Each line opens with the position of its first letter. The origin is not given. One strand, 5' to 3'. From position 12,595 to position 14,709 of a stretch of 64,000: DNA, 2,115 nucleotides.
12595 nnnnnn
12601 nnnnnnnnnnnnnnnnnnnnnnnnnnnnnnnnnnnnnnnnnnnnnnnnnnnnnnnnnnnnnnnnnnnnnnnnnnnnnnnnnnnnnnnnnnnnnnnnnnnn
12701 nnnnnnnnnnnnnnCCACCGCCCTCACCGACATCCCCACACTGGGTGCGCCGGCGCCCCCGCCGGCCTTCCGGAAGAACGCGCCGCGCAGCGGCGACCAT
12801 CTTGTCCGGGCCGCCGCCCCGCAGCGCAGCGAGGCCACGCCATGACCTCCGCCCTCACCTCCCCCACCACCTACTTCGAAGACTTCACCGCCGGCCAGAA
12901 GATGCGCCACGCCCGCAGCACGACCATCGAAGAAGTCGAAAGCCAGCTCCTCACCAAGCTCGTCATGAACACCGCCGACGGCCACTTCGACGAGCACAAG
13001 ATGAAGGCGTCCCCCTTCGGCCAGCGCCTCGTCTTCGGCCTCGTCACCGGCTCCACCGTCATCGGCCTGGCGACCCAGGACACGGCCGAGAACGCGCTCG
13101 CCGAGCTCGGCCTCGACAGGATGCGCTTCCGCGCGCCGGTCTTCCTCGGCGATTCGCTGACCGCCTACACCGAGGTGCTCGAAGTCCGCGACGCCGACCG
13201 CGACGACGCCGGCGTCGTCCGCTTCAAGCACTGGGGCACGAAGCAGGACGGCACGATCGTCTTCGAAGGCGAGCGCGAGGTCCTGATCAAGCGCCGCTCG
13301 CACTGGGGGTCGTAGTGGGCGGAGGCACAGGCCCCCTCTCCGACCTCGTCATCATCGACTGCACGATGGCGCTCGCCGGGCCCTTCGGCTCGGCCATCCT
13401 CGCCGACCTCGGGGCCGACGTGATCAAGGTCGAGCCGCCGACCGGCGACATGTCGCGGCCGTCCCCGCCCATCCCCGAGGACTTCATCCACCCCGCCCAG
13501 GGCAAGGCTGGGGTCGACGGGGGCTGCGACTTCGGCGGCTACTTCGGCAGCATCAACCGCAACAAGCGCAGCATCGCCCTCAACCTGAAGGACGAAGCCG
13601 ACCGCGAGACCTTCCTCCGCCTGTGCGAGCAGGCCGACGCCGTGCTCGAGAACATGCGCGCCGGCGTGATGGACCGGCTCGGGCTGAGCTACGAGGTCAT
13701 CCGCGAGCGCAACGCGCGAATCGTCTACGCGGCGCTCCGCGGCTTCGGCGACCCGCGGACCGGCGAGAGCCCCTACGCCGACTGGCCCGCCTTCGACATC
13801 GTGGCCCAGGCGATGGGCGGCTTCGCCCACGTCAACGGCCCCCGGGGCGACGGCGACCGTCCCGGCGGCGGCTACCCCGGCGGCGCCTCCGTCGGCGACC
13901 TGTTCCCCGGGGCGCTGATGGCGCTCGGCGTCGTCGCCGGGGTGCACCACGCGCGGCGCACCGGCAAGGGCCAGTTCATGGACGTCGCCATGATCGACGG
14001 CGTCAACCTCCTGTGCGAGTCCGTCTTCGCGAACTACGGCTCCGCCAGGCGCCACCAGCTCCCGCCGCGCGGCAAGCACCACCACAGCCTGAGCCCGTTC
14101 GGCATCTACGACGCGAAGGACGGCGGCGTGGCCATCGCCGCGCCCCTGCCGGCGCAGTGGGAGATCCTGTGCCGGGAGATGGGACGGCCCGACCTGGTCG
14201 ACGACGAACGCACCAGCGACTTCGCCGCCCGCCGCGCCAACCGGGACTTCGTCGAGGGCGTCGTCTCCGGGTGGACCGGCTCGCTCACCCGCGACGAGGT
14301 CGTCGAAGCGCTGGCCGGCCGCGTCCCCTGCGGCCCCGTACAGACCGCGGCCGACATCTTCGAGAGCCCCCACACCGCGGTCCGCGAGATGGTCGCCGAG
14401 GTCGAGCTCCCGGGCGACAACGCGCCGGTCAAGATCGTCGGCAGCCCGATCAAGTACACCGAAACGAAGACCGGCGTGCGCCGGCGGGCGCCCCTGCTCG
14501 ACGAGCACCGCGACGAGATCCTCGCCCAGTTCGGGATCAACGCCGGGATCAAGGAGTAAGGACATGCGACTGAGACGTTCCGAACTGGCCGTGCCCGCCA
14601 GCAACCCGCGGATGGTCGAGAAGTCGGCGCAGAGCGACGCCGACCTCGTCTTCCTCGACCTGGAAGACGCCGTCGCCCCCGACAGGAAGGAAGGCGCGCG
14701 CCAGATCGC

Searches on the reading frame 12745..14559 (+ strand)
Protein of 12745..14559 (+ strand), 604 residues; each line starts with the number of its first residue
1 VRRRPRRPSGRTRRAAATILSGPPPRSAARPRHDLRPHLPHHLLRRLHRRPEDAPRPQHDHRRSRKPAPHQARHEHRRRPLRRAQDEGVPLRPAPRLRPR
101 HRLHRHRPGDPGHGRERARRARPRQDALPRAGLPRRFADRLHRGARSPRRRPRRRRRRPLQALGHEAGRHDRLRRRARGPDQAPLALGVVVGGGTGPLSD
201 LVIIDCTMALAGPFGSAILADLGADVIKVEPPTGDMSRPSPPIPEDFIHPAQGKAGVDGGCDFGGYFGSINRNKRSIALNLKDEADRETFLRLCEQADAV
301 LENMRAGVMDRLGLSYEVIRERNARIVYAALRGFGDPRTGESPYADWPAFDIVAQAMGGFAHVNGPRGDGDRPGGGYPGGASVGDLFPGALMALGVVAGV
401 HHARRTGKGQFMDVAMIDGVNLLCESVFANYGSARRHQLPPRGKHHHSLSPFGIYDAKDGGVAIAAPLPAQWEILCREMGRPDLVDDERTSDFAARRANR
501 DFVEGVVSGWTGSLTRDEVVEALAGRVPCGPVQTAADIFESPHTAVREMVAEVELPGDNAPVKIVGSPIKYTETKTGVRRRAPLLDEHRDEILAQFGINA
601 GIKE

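Call 7: search_protein_families(library=pfam, proteins=[window:12745-14559:+], max_evalue=0.01)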
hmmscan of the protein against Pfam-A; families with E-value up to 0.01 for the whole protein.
window:12745-14559:+ (604 aa): 1 family
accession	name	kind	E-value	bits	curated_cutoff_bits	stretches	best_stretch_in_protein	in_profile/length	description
PF02515.22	CoA_transf_3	-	1.2e-103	347.6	23.3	1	198-589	1-366/366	CoA-transferase family III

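Call 61: search_protein_families(library=ncbifam, proteins=[window:12745-14556:+], max_evalue=0.001)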
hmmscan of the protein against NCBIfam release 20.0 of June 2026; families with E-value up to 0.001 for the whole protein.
window:12745-14556:+ (604 aa): 7 families
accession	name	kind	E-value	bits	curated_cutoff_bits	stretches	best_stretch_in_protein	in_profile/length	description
NF041294.1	Scnl_mescCoAtase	equivalog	6e-120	400.9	700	1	197-593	3-380/381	succinyl-CoA:mesaconate CoA-transferase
NF052585.1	SucGlutTfsCaiB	equivalog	2.1e-63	214.3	750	1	196-596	6-388/394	succinate--glutarate CoA-transferase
NF003809.0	PRK05398.1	subfamily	1.3e-57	195.3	442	2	197-424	4-208/416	formyl-CoA transferase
TIGR03253.1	oxalate_frc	equivalog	3.7e-55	187.3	504.2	2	197-424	3-207/416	formyl-CoA transferase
NF008511.0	PRK11430.1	equivalog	5.2e-54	183.8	522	1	195-596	7-379/381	CoA:oxalate CoA-transferase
NF002914.1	PRK03525.1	equivalog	1.4e-32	113.1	413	1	271-597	61-382/400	L-carnitine CoA-transferase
TIGR04253.1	mesacon_CoA_iso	equivalog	1.5e-11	44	725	1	198-595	3-382/403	2-methylfumaryl-CoA isomerase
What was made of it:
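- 12220..14559 (+): Upstream genes of the operon: a MaoC-type (mesaconyl/itaconyl-CoA) hydratase (12220-12714) and a family III CoA-transferase (12745-14559). Pfam (call 7) and NCBIfam (call 61).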
